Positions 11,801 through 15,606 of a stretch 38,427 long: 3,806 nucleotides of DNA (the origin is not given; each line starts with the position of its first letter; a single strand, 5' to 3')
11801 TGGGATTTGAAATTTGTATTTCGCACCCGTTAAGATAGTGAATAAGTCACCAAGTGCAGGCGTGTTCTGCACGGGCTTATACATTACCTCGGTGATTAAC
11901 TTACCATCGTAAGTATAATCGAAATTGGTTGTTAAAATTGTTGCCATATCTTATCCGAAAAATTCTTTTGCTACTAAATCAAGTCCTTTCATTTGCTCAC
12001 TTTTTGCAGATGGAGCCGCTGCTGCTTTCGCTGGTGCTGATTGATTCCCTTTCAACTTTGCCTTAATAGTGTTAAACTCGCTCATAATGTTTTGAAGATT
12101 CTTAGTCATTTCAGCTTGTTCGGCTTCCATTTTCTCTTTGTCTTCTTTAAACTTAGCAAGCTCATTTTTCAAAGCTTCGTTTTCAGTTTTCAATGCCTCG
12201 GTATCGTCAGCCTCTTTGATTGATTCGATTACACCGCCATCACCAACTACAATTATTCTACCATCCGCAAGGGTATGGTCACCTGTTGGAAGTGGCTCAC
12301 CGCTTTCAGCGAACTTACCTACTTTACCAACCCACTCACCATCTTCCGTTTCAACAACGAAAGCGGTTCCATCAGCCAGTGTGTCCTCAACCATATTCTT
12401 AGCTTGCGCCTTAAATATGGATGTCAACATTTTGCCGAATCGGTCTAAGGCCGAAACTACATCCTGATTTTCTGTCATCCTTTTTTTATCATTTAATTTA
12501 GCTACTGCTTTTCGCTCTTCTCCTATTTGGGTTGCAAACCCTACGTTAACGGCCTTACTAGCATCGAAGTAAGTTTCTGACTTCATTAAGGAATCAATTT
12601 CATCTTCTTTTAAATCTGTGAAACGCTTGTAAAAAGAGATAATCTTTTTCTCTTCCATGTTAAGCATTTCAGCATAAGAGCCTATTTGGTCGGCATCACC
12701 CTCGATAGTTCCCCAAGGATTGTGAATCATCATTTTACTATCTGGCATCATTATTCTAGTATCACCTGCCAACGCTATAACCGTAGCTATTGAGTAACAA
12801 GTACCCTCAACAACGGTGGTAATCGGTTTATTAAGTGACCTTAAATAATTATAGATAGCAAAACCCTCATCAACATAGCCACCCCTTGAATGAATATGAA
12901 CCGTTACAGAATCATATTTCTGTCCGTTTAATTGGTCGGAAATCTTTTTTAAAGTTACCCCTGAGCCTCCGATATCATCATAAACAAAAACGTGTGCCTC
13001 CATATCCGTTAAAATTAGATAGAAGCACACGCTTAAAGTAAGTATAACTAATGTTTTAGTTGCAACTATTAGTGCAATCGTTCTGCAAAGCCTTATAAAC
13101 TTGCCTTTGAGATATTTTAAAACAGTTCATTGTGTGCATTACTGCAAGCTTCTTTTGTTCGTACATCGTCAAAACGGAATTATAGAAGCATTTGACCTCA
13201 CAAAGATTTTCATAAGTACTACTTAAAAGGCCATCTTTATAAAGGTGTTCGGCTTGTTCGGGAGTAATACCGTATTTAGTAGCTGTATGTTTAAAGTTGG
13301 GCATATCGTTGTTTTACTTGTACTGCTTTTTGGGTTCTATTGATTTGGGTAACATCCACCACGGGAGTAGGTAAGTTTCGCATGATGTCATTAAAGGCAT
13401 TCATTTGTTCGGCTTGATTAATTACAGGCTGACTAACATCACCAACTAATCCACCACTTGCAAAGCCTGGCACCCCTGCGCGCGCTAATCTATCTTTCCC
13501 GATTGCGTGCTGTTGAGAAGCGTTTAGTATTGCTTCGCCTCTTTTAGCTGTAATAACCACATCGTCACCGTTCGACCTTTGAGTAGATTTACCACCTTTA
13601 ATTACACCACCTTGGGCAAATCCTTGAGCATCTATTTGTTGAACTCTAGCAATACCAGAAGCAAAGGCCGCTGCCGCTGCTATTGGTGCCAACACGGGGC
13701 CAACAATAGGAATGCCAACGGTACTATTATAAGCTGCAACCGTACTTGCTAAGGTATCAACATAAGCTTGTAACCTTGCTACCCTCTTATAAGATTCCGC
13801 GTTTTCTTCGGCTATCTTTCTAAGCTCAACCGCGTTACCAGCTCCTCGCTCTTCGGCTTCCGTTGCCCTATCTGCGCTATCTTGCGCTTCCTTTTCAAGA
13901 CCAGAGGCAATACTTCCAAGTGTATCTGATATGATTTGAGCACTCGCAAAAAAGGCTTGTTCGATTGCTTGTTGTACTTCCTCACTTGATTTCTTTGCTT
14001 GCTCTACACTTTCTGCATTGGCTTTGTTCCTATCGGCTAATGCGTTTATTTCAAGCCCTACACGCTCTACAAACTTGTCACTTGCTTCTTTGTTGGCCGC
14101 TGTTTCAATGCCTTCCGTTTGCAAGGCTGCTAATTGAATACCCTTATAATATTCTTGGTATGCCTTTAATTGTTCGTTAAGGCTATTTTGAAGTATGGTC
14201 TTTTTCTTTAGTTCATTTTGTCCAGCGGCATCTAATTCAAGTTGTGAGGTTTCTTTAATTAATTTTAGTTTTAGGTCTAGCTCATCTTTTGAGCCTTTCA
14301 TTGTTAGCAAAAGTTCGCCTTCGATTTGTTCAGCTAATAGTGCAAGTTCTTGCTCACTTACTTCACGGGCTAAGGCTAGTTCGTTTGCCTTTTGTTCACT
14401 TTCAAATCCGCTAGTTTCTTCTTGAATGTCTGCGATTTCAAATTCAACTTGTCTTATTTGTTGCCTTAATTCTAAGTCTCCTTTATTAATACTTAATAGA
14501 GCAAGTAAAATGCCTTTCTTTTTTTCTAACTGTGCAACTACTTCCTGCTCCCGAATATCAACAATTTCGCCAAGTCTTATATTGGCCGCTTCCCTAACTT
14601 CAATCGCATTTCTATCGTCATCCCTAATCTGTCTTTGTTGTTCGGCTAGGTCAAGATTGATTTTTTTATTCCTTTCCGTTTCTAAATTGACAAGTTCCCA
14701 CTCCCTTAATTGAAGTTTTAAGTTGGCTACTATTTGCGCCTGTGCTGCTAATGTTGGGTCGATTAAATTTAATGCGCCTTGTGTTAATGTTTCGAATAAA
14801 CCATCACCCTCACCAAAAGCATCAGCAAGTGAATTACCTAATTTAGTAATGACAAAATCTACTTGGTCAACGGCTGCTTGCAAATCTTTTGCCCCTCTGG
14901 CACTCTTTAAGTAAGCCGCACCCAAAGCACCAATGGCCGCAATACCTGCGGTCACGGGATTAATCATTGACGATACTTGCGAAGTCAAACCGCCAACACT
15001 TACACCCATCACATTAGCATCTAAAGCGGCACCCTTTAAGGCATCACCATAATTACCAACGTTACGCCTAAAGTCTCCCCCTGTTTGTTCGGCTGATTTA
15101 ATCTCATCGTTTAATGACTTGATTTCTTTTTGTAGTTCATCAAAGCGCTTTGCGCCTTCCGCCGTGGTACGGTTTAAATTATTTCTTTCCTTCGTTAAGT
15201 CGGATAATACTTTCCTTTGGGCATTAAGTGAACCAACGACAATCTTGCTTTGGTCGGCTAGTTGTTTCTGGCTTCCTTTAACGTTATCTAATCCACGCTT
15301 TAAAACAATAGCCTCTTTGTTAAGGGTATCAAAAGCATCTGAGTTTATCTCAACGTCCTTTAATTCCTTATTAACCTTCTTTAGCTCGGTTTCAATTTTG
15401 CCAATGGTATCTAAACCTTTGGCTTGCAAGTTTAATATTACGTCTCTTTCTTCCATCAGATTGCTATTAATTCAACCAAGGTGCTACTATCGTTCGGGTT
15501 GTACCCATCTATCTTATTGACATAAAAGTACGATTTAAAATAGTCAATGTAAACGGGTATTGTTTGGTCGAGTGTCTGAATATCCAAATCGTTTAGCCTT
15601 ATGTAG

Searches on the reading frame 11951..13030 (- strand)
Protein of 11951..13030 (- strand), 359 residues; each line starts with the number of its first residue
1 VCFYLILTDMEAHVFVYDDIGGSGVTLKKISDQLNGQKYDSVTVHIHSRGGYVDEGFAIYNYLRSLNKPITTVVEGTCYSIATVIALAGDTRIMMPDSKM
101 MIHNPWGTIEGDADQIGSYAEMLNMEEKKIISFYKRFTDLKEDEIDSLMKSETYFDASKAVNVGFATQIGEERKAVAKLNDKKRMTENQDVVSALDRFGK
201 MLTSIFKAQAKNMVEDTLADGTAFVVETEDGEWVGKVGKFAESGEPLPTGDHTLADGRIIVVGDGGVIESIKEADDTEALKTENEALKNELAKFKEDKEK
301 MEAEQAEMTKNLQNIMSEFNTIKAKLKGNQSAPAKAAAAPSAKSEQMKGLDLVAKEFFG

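Call 26: search_protein_families(library=phrogs, proteins=[window:11951-13030:-], max_evalue=0.001)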
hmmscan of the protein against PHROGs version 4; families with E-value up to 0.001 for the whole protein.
window:11951-13030:- (359 aa): 16 families
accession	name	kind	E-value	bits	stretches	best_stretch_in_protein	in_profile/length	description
phrog_94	-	head and packaging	4.1e-54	186.1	1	8-323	77-350/622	head maturation protease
phrog_133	-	head and packaging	6e-50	171.6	1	10-213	18-189/668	head maturation protease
phrog_3348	-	unknown function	6.1e-44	151.9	1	10-195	36-223/386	-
phrog_2976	-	head and packaging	6.9e-43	148.8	1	9-344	18-310/394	head maturation protease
phrog_1684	-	head and packaging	3.1e-40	139.4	1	18-195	51-225/284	head maturation protease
phrog_33547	-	unknown function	1e-31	111.3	1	23-305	13-287/357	-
phrog_53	-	head and packaging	1.3e-28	101.5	1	38-343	116-419/583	head maturation protease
phrog_20705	-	head and packaging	7.6e-20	71.7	1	24-170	194-346/690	virion structural protein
phrog_1827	-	other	3.5e-17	63.4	1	37-157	50-170/202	ATP-dependent protease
phrog_13984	-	unknown function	4e-13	50.6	1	11-102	31-123/123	-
phrog_5410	-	other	1.3e-11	45.3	1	37-232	53-253/323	ATP-dependent protease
phrog_24921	-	unknown function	3.2e-08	34.1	1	211-347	219-338/349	-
phrog_23753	-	head and packaging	5.5e-08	33.8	1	6-192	11-194/298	head maturation protease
phrog_26628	-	head and packaging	5.9e-08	33.4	1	27-169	53-197/290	head maturation protease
phrog_11747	-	unknown function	1.5e-06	28.6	1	30-98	52-122/290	-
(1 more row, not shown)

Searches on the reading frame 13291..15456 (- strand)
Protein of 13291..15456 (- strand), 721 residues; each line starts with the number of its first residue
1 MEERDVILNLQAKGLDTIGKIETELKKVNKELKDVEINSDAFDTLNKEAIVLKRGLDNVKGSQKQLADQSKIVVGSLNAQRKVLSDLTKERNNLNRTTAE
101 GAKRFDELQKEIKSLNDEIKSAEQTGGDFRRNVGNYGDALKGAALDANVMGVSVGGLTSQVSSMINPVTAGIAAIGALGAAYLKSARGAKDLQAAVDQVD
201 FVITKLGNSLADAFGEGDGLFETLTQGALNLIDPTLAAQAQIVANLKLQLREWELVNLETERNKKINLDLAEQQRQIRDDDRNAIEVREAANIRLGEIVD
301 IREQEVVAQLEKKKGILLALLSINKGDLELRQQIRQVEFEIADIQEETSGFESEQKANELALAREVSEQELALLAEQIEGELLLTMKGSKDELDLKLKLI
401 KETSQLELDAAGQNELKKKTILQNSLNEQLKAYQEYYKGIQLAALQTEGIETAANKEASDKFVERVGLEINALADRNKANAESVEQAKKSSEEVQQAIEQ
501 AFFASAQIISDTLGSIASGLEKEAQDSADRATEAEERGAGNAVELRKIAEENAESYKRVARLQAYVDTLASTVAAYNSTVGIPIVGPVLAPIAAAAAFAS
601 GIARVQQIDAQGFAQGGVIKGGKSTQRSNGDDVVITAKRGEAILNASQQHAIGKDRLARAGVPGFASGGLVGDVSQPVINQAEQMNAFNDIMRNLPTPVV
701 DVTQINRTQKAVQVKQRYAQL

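Call 26: search_protein_families(library=phrogs, proteins=[window:13291-15456:-], max_evalue=0.001)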
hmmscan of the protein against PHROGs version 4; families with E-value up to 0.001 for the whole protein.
window:13291-15456:- (721 aa): 1 family
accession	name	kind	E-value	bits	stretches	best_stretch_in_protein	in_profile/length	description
phrog_2854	-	tail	2.4e-05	24.2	1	9-654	246-782/855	tail length tape measure protein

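Call 99: search_protein_families(library=ncbifam, proteins=[window:13291-15456:-], max_evalue=0.01)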
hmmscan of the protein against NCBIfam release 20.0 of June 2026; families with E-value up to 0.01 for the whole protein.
window:13291-15456:- (721 aa): 2 families
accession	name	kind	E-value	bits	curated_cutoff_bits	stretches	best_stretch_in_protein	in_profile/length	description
TIGR04527.1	mycoplas_twoTM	subfamily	8.2e-05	22.4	125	1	4-175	35-166/248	MG_279/MG_280 family protein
TIGR02168.1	SMC_prok_B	equivalog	0.00038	18.3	567.35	1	19-150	801-936/1181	chromosome segregation protein SMC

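Call 100: search_protein_families(library=pfam, proteins=[window:13291-15456:-], max_evalue=0.01)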
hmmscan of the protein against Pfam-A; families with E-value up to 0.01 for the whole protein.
window:13291-15456:- (721 aa): 0 families
